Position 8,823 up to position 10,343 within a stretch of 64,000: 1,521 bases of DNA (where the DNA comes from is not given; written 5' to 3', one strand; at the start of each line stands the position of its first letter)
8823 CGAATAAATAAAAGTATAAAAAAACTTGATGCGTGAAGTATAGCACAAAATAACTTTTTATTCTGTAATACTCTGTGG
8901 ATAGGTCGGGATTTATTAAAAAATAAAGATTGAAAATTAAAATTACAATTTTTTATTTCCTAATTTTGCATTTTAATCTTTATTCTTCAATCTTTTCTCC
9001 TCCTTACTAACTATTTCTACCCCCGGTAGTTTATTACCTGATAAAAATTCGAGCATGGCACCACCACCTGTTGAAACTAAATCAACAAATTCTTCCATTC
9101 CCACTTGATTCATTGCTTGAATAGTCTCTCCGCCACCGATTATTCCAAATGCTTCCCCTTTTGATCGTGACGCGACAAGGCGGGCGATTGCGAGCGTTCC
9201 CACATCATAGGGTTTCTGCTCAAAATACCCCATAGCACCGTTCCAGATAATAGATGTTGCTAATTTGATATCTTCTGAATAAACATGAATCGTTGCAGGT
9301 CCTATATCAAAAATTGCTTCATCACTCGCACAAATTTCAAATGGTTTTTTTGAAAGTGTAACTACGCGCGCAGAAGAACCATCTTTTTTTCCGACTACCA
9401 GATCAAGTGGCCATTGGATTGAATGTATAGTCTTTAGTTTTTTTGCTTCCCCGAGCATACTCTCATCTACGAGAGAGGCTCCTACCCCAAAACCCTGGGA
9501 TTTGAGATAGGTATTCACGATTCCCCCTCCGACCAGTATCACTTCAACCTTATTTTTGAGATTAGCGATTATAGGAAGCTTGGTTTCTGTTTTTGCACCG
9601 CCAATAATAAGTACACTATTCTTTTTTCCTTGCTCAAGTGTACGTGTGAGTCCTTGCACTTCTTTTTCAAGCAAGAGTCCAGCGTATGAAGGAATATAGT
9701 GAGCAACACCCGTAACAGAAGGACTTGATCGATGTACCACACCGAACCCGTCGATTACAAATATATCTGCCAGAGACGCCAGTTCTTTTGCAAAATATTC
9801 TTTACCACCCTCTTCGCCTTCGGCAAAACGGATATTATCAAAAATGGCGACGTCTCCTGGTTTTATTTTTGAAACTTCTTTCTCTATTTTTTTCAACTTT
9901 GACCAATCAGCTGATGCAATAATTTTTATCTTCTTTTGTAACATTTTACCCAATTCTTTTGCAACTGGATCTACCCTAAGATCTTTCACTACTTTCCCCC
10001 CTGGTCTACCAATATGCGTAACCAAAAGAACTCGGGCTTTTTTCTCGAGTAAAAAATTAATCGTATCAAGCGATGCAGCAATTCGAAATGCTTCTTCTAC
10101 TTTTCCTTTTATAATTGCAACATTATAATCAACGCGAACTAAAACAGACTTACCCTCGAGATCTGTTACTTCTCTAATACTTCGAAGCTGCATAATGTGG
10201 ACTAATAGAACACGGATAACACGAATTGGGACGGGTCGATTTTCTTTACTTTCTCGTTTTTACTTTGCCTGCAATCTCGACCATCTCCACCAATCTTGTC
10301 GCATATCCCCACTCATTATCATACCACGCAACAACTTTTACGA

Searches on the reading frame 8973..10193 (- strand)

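Call 76: search_protein_families(library=pfam, proteins=[window:8973-10193:-])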
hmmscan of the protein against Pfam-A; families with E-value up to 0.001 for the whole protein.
window:8973-10193:- (406 aa): 1 family
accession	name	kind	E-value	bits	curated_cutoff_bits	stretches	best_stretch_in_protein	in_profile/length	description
PF00162.24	PGK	-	1.8e-110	370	27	1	10-386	4-378/379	Phosphoglycerate kinase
